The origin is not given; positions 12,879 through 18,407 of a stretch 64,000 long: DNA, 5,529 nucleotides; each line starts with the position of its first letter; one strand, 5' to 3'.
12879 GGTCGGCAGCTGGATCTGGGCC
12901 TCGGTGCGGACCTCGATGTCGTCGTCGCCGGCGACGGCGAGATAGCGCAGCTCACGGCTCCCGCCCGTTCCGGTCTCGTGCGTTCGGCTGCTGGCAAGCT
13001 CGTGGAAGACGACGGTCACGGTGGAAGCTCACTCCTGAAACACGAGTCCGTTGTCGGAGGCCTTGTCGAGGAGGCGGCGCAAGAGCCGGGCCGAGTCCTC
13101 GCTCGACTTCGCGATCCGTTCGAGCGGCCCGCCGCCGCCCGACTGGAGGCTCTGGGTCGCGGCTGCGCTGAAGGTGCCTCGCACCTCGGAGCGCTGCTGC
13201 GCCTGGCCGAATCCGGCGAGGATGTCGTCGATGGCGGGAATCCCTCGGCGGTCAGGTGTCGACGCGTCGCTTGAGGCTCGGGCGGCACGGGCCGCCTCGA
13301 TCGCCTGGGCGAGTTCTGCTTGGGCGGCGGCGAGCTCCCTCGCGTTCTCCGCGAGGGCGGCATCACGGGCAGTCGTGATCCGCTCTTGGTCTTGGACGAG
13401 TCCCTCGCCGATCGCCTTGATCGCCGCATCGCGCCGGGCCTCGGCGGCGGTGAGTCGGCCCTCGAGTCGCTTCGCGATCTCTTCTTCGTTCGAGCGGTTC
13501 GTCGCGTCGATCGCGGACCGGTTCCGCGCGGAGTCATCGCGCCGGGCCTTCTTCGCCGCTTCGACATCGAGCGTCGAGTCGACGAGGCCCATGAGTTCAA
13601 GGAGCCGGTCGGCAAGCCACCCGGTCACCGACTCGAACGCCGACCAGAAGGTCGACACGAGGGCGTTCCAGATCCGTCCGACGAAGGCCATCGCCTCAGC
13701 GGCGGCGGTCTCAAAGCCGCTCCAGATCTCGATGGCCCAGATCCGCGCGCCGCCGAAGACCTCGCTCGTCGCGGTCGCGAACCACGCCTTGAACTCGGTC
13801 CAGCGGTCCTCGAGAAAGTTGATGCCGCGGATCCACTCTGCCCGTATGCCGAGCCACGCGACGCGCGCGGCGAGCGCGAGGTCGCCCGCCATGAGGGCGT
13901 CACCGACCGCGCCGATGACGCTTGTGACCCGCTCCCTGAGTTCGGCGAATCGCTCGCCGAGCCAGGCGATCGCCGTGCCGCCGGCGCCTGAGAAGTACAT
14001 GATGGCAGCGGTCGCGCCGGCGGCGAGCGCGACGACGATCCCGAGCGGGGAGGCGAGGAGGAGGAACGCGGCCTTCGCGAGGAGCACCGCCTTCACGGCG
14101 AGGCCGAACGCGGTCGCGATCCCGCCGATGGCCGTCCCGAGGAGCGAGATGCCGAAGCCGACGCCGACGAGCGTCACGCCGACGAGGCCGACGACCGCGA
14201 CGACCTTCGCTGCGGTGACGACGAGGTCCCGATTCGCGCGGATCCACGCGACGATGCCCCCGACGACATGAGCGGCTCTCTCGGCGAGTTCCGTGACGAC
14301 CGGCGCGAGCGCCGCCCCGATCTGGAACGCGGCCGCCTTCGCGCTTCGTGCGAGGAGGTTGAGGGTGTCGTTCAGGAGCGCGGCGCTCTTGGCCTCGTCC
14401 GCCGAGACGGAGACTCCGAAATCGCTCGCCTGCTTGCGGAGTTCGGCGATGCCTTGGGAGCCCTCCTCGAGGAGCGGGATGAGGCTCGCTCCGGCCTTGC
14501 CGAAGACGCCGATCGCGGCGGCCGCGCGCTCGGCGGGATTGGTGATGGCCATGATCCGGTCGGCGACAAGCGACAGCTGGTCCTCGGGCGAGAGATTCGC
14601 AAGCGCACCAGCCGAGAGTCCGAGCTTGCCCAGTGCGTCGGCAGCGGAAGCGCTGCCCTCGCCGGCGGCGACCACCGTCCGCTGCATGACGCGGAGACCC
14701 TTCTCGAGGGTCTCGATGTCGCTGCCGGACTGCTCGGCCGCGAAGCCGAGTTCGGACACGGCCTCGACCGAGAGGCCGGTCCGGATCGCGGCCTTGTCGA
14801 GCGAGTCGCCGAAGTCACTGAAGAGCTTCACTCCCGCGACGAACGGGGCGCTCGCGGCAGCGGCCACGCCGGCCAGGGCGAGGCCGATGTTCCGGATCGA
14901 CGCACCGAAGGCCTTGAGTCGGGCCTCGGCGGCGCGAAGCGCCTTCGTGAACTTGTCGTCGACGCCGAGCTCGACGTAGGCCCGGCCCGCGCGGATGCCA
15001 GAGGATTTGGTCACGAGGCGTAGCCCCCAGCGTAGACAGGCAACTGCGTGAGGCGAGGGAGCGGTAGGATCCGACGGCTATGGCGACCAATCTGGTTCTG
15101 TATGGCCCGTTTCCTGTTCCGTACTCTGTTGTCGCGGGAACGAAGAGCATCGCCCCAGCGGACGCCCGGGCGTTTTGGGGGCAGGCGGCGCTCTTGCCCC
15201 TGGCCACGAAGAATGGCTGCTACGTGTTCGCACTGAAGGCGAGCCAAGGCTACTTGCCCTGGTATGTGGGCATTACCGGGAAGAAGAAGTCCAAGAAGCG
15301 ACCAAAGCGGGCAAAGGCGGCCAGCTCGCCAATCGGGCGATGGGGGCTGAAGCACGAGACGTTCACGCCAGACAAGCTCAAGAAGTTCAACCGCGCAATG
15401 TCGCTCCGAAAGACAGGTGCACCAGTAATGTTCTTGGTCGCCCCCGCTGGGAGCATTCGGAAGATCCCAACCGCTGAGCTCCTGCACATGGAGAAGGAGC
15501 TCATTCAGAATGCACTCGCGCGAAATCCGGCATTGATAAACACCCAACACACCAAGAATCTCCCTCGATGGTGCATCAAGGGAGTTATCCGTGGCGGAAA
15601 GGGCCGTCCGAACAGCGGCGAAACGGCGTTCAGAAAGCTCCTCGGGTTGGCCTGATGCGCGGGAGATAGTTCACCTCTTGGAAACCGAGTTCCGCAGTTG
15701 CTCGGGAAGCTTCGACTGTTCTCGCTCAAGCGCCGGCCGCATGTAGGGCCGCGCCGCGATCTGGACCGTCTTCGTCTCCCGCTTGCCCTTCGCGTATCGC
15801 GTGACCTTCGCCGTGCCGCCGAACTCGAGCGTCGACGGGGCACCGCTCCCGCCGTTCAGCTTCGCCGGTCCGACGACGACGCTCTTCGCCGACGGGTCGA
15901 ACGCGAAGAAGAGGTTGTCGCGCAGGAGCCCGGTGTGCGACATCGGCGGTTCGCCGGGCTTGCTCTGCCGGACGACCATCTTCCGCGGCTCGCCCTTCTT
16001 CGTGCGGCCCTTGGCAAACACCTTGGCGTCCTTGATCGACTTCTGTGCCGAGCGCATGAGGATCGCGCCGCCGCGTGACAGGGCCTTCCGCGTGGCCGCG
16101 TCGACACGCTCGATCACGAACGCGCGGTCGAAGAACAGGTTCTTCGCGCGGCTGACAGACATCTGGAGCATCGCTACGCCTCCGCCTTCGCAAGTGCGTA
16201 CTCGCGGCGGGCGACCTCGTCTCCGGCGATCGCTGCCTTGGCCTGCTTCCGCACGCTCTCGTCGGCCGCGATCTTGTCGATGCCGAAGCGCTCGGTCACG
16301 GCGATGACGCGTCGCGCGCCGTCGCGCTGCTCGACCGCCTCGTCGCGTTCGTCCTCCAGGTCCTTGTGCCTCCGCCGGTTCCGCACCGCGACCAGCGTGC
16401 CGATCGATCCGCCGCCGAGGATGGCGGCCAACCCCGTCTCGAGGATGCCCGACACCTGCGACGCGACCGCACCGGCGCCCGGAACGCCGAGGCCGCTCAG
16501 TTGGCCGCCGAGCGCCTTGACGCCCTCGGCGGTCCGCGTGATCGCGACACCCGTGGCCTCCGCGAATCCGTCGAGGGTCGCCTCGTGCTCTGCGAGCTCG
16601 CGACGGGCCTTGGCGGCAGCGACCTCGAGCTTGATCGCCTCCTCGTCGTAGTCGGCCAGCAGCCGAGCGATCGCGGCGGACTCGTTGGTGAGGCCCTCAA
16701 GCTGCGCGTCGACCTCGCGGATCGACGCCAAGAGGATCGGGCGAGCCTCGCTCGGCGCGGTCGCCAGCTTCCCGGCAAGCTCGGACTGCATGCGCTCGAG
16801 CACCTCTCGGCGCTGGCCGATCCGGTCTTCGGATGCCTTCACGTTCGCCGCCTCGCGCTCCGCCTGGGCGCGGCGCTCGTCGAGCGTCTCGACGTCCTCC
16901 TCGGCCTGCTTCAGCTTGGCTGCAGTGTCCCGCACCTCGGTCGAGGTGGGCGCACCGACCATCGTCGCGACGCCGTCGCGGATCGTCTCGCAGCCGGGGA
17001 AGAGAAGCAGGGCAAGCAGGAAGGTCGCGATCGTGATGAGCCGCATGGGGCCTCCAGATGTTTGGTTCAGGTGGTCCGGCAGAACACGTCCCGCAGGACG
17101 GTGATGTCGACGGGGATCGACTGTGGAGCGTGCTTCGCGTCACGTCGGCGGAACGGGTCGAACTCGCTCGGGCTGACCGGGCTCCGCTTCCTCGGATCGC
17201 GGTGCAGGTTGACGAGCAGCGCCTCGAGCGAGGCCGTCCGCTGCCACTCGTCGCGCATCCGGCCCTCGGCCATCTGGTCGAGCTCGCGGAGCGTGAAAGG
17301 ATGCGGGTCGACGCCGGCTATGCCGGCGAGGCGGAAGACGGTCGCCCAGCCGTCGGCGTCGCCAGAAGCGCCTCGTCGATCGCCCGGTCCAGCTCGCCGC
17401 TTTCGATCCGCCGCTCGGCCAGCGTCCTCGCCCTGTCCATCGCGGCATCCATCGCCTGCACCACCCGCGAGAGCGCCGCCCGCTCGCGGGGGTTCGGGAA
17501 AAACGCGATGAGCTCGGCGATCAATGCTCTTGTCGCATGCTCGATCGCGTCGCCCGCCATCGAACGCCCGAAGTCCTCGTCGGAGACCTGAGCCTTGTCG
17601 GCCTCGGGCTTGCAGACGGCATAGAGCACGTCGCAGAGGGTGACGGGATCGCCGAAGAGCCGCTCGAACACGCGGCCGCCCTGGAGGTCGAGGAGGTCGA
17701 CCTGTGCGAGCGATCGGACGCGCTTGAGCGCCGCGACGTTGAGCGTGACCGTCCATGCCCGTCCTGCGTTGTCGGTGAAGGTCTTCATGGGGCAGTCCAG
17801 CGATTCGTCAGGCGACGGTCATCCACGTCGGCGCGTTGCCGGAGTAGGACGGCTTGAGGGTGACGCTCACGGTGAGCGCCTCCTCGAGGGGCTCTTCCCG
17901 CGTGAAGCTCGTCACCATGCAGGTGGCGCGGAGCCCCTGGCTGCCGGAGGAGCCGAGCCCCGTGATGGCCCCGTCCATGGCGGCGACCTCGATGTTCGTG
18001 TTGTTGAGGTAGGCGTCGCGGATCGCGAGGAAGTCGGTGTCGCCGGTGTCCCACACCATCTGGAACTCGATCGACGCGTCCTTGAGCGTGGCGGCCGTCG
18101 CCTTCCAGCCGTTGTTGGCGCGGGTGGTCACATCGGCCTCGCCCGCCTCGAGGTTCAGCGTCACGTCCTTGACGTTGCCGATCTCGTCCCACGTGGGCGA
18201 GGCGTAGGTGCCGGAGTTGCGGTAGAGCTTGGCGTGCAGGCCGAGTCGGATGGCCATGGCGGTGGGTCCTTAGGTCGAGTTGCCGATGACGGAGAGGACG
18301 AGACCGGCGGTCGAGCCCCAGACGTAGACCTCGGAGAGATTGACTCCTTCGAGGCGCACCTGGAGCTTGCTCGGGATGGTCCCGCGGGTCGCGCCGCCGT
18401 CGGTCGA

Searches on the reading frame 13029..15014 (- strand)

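Call 88: search_protein_families(library=phrogs, proteins=[window:13029-15014:-], max_evalue=0.0001)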
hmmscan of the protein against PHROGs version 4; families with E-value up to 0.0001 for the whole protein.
window:13029-15014:- (661 aa): 15 families
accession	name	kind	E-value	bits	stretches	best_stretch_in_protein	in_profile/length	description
phrog_8462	-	tail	5.3e-36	125.6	1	17-575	20-542/672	tail length tape measure protein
phrog_13338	-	unknown function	7.5e-36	124.7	1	20-310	14-300/903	-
phrog_8125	-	tail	2.2e-33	117.1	1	25-583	50-569/578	tail length tape measure protein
phrog_9483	-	tail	6.5e-30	105.2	1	21-276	17-276/657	tail length tape measure protein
phrog_3981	-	tail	9.3e-22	78.8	1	20-479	16-451/584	tail length tape measure protein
phrog_2854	-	tail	1.2e-18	68.2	1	28-300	41-312/855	tail length tape measure protein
phrog_28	-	tail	1.4e-17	64.6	1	118-612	453-822/1228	tail length tape measure protein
phrog_2276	-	tail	1e-16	61.8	1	28-497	65-475/673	tail length tape measure protein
phrog_1272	-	tail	5e-11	42.1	1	116-464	430-791/1606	tail length tape measure protein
phrog_1533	-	tail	4e-07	28.9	1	143-339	449-668/1688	tail length tape measure protein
phrog_3654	-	unknown function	1e-06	29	1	121-302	205-385/577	-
phrog_22443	-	unknown function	1.5e-06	27.6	1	81-320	85-310/1064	-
phrog_17727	-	tail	4e-06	27.1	1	130-313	42-227/443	tail length tape measure protein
phrog_2013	-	tail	8.5e-06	25.8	1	24-250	44-268/657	lytic tail protein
phrog_21358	-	tail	9.1e-06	25.8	1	19-265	50-291/448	tail length tape measure protein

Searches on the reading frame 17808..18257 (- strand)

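Call 88: search_protein_families(library=phrogs, proteins=[window:17808-18257:-], max_evalue=0.0001)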
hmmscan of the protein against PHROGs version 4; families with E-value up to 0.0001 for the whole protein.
window:17808-18257:- (149 aa): 4 families
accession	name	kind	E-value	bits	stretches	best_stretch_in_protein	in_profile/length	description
phrog_1407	-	tail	3.2e-16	60.6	1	8-135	30-156/258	major tail protein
phrog_158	-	tail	6.7e-07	30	1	6-137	19-153/376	major tail protein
phrog_41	-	tail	1.8e-05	25.5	1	19-134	31-142/245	major tail protein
phrog_3884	-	tail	6.3e-05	23.9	1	14-75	21-82/162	major tail protein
